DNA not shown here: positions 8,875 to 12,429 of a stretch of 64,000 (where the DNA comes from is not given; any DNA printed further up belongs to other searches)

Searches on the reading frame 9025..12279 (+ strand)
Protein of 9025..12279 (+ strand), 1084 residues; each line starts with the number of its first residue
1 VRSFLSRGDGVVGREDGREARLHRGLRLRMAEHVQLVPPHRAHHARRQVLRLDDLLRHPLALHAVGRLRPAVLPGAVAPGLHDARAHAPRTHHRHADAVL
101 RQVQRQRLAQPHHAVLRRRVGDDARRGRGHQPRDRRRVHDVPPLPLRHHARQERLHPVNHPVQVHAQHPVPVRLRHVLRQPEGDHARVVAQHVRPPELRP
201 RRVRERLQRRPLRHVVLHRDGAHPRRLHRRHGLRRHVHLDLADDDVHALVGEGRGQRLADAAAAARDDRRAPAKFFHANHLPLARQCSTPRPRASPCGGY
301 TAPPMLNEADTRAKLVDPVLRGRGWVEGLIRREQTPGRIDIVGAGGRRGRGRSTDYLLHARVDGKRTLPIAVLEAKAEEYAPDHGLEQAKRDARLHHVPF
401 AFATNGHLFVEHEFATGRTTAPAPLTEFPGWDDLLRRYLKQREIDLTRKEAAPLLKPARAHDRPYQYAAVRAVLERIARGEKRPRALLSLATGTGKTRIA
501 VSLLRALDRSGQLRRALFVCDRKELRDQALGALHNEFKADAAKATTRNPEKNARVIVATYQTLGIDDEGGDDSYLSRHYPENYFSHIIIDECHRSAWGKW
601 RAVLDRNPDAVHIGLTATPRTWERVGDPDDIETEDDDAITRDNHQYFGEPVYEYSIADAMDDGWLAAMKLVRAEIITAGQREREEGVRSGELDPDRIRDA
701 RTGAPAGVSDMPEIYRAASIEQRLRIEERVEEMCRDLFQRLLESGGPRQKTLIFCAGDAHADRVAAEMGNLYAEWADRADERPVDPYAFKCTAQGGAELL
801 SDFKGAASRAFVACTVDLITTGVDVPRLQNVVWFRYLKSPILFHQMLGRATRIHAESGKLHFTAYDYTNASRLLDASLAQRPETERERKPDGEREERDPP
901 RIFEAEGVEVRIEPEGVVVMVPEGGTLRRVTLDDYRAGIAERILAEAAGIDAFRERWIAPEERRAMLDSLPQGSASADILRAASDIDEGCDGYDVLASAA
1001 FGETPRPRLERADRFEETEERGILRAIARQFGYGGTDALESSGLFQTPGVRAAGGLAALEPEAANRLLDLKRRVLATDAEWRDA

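Call 74: search_protein_families(library=pfam, proteins=[window:9025-12279:+], max_evalue=0.00001)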
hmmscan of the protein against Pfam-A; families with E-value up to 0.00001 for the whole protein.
window:9025-12279:+ (1084 aa): 4 families
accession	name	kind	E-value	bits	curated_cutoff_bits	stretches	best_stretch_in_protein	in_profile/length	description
PF04851.21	ResIII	-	1.9e-33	116.1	22.5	1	462-620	4-163/164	Type III restriction enzyme, res subunit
PF18766.7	SWI2_SNF2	-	1.4e-18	67.8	26.7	1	465-666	1-186/221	SWI2/SNF2 ATPase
PF00271.37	Helicase_C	-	3.5e-08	34.1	23.5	1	739-853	7-109/110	Helicase conserved C-terminal domain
PF00270.35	DEAD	-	7.1e-07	29.5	26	1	464-620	2-161/167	DEAD/DEAH box helicase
